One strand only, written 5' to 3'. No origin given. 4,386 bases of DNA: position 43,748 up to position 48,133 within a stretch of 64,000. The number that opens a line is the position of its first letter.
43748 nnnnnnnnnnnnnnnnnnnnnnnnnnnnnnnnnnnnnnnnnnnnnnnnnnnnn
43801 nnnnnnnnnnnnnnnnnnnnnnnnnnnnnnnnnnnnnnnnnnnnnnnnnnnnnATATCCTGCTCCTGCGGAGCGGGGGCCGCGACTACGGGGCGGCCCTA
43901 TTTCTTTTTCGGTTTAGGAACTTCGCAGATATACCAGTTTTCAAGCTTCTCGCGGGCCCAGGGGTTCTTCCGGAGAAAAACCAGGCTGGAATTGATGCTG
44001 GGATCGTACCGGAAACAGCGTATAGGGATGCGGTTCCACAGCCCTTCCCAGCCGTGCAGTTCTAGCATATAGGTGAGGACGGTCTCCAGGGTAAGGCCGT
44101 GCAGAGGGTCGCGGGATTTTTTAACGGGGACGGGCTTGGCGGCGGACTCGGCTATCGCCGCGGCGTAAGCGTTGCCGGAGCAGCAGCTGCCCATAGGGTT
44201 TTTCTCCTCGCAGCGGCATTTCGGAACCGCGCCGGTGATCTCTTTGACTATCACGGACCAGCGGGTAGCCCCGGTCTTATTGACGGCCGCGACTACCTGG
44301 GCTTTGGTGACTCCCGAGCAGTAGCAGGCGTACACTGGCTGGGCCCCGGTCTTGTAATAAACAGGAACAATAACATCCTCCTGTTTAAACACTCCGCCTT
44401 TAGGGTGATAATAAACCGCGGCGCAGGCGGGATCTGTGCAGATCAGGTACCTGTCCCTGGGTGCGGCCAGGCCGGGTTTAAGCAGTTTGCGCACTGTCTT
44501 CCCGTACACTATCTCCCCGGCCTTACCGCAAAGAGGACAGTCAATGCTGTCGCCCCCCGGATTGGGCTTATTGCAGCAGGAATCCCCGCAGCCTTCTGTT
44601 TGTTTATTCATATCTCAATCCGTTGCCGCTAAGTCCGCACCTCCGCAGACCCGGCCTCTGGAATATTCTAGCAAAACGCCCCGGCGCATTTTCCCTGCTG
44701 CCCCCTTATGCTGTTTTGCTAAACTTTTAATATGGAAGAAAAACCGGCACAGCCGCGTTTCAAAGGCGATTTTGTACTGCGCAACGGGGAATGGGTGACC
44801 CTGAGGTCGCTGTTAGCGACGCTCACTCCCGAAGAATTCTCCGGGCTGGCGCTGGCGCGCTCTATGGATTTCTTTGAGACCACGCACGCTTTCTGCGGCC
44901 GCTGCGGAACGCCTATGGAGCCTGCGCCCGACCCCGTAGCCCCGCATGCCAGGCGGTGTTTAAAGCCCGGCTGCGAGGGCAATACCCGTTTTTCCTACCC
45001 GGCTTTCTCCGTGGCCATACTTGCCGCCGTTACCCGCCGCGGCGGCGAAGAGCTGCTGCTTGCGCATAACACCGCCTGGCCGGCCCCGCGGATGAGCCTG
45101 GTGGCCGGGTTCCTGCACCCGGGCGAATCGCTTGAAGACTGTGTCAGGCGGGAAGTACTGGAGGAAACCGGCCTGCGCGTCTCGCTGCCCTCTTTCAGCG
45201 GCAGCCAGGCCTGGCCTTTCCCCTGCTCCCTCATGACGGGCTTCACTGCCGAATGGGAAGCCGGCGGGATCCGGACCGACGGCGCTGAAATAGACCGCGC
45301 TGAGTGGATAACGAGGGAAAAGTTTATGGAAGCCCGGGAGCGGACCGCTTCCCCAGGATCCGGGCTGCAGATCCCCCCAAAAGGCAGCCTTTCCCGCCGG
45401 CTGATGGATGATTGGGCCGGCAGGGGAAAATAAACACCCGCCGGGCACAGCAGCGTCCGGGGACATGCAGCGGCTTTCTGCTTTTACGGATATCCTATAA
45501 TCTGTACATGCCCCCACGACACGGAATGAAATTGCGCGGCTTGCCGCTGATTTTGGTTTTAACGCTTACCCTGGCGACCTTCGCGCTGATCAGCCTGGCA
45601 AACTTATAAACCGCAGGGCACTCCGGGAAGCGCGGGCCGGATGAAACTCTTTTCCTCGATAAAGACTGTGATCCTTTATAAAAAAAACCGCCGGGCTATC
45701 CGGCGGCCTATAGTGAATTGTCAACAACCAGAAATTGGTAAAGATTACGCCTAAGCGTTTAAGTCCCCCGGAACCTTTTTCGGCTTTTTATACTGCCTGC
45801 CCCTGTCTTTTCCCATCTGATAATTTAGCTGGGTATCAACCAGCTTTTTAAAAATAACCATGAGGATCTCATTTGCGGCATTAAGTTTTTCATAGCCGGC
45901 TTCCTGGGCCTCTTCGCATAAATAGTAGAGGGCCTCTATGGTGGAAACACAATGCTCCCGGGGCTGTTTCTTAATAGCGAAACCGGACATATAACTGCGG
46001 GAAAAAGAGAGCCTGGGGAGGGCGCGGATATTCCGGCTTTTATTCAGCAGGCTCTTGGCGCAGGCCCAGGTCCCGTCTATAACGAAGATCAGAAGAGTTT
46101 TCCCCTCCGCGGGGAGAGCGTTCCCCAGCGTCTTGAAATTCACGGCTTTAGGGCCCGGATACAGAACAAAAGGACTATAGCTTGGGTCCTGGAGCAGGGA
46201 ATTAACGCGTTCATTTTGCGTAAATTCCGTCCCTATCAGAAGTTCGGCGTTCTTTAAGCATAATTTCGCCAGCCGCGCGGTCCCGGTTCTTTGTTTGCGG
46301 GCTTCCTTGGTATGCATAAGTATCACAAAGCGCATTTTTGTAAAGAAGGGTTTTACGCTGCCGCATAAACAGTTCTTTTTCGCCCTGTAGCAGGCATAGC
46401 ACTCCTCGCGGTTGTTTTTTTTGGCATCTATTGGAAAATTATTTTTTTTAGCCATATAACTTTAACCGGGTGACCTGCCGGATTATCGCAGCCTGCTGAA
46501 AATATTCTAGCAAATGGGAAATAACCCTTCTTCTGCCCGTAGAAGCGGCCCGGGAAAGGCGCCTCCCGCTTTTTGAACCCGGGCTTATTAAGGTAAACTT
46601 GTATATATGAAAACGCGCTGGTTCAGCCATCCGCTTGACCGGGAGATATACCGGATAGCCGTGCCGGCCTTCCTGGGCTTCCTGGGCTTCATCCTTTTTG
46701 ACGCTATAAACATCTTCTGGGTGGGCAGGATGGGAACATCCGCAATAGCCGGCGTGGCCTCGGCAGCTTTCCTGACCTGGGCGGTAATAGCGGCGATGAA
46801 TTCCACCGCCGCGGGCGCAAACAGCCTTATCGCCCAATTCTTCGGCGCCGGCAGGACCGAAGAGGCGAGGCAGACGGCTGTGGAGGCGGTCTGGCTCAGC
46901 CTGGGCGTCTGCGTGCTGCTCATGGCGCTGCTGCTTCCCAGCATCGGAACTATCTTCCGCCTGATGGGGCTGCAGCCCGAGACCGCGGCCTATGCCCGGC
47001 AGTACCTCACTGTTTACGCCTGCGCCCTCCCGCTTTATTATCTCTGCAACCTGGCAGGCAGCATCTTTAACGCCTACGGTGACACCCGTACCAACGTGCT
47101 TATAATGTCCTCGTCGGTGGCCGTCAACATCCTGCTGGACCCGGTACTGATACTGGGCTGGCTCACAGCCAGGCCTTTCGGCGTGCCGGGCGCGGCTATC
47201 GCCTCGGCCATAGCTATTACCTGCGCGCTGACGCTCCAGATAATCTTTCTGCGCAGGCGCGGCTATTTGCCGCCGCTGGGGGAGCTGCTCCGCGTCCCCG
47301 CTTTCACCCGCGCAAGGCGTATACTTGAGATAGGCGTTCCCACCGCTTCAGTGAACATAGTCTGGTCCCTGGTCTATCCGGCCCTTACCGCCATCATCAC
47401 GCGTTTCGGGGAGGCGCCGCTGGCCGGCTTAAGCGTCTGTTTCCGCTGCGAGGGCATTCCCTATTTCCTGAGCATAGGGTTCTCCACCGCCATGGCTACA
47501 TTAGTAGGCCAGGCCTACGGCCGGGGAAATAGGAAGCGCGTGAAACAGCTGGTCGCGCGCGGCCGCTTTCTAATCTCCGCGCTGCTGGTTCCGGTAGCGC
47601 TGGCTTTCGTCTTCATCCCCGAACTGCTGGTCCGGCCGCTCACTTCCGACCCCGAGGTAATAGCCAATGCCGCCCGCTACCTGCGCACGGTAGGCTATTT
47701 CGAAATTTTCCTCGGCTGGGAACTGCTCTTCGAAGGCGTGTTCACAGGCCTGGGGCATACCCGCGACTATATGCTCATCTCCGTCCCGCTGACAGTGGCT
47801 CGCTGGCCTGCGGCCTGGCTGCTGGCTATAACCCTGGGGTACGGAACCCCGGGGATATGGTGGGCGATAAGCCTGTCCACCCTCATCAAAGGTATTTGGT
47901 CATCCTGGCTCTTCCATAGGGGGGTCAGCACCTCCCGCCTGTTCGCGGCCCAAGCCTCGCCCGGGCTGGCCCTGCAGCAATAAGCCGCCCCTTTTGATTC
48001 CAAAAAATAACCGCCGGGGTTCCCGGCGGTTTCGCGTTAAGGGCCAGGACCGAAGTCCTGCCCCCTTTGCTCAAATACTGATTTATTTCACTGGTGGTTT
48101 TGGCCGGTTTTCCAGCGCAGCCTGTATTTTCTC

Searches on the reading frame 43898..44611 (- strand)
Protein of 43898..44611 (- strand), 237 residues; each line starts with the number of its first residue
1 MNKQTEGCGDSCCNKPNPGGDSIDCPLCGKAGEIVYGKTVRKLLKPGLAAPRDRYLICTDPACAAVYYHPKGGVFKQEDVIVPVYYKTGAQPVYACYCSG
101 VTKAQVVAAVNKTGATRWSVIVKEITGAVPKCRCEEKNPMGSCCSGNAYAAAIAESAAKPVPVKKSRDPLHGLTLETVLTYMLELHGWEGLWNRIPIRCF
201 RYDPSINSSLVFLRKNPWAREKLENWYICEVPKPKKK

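Call 106: search_protein_families(library=pfam, proteins=[window:43898-44611:-])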
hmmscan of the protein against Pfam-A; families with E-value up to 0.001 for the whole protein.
window:43898-44611:- (237 aa): 2 families
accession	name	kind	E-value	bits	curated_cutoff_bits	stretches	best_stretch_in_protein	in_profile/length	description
PF09905.14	VF530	-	1.3e-26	93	27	1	167-228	2-63/63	DNA-binding protein VF530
PF18423.6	zf_CopZ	-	1.4e-13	51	28.4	1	24-80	3-61/62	Zinc binding domain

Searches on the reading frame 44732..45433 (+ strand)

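Call 106: search_protein_families(library=pfam, proteins=[window:44732-45433:+])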
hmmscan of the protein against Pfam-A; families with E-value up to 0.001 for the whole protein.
window:44732-45433:+ (233 aa): 2 families
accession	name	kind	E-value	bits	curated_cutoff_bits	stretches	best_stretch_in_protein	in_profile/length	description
PF00293.34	NUDIX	-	2.7e-16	60.2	21.1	1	94-202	4-122/134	NUDIX domain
PF09297.16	Zn_ribbon_NUD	-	3.5e-05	23.9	24.8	1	51-81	2-27/32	NADH pyrophosphatase zinc ribbon domain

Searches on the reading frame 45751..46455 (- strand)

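Call 106: search_protein_families(library=pfam, proteins=[window:45751-46455:-])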
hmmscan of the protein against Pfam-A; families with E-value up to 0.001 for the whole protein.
window:45751-46455:- (234 aa): 1 family
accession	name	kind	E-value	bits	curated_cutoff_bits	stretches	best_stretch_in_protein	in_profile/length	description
PF03942.20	DTW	-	2.2e-49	168.3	33.7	1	16-210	1-195/195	DTW domain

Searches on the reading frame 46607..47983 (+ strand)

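Call 106: search_protein_families(library=pfam, proteins=[window:46607-47983:+])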
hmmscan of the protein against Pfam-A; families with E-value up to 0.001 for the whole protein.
window:46607-47983:+ (458 aa): 2 families
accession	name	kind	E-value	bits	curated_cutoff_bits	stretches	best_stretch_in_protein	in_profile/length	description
PF01554.23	MatE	-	1e-53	181.8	24.9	2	245-404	1-160/161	MatE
PF03023.19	MurJ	-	2.1e-07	30.4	27.4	1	12-222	197-406/451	Lipid II flippase MurJ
